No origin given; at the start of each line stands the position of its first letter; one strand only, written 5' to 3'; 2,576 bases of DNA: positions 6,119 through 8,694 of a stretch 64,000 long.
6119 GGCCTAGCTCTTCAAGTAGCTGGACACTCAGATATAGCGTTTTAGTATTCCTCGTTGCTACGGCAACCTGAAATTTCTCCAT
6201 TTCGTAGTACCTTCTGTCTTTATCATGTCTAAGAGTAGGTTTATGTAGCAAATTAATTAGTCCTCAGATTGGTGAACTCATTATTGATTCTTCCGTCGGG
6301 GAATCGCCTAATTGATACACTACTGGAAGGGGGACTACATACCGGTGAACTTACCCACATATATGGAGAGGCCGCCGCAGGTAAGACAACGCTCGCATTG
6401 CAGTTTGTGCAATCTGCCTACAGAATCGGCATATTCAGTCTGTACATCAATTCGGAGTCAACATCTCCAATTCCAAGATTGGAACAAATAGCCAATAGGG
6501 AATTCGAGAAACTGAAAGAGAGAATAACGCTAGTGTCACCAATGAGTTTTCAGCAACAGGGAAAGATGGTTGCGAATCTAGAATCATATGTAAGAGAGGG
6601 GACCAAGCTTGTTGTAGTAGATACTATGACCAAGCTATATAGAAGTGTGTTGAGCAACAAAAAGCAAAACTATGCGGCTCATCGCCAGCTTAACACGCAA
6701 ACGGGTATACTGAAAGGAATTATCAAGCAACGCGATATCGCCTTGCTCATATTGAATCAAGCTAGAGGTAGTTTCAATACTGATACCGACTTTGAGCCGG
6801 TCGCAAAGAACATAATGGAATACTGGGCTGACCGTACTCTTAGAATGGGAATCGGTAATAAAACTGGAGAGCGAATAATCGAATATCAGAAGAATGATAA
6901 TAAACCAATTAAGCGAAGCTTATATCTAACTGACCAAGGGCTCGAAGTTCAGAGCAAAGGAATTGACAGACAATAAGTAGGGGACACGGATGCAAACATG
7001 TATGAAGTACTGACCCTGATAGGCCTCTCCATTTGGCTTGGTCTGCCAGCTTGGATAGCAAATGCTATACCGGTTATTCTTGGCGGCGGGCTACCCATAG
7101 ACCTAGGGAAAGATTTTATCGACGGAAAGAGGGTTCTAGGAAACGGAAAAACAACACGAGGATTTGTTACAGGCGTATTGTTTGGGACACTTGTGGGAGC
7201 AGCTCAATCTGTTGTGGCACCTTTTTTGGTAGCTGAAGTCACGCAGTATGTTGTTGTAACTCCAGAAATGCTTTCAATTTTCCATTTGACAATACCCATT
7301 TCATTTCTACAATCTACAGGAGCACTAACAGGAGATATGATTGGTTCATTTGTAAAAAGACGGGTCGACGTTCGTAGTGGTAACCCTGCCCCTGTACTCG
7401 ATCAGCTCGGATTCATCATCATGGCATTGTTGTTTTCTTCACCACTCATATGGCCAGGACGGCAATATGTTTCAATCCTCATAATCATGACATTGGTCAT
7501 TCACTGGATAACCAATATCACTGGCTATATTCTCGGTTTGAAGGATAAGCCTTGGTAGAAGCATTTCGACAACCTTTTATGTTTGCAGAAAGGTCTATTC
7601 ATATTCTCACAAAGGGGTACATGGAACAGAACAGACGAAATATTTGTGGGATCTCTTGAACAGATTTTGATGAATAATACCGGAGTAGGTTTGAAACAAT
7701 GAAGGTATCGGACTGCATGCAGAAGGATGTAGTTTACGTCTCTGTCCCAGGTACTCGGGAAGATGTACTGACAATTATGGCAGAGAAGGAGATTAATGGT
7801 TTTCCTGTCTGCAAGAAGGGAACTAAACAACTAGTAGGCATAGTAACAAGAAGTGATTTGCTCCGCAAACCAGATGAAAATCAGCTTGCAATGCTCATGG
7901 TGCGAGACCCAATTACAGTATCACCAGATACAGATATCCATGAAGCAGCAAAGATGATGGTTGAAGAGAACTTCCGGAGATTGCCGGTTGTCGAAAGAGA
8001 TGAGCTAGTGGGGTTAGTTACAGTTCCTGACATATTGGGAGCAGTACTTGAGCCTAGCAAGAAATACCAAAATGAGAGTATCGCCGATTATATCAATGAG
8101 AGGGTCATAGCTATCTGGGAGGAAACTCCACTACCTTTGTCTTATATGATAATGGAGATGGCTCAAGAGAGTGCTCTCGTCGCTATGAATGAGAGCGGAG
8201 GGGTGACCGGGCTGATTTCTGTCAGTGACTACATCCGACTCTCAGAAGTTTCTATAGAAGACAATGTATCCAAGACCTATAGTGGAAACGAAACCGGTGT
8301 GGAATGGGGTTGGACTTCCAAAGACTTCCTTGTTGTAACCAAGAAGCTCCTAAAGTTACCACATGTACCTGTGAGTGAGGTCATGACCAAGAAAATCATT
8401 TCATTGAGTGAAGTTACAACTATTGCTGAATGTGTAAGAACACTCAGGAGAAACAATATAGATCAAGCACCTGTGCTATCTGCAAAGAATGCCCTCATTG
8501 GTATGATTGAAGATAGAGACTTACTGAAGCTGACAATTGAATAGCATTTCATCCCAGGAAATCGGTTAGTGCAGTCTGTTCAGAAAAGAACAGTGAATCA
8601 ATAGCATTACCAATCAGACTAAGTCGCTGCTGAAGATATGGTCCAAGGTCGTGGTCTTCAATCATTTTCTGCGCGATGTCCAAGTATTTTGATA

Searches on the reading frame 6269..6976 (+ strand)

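Call 43: search_protein_families(library=pfam, proteins=[window:6269-6976:+], max_evalue=0.00001)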
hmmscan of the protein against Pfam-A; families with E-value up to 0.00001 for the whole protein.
window:6269-6976:+ (235 aa): 6 families
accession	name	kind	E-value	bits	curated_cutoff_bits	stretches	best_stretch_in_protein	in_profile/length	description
PF08423.17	Rad51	-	3e-15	56.6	22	1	5-215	5-230/244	Rad51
PF06745.19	ATPase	-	1.3e-09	38.2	26.6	1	11-194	4-188/231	KaiC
PF13481.12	AAA_25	-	3.5e-07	30.5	27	1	17-137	24-166/195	AAA domain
PF13479.12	AAA_24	-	5.9e-07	30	27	0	31-140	7-93/195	AAA domain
PF03796.21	DnaB_C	-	1.2e-06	28.5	27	0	9-181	3-194/255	DnaB-like helicase C terminal domain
PF00154.27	RecA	-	2.3e-06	27.7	27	1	8-124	33-143/262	recA bacterial DNA recombination protein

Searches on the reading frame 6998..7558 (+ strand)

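Call 43: search_protein_families(library=pfam, proteins=[window:6998-7558:+], max_evalue=0.00001)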
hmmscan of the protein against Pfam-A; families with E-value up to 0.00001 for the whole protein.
window:6998-7558:+ (186 aa): 1 family
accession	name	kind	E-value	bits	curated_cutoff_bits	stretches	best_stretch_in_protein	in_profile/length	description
PF01864.22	CarS-like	-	3.7e-49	167.5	22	1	5-186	2-175/175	CDP-archaeol synthase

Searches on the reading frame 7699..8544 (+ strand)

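Call 43: search_protein_families(library=pfam, proteins=[window:7699-8544:+], max_evalue=0.00001)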
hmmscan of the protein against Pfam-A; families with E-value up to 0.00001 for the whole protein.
window:7699-8544:+ (281 aa): 1 family
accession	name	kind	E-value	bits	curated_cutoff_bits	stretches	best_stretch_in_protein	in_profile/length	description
PF00571.33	CBS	-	9.1e-46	154.4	24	3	66-117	4-56/57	CBS domain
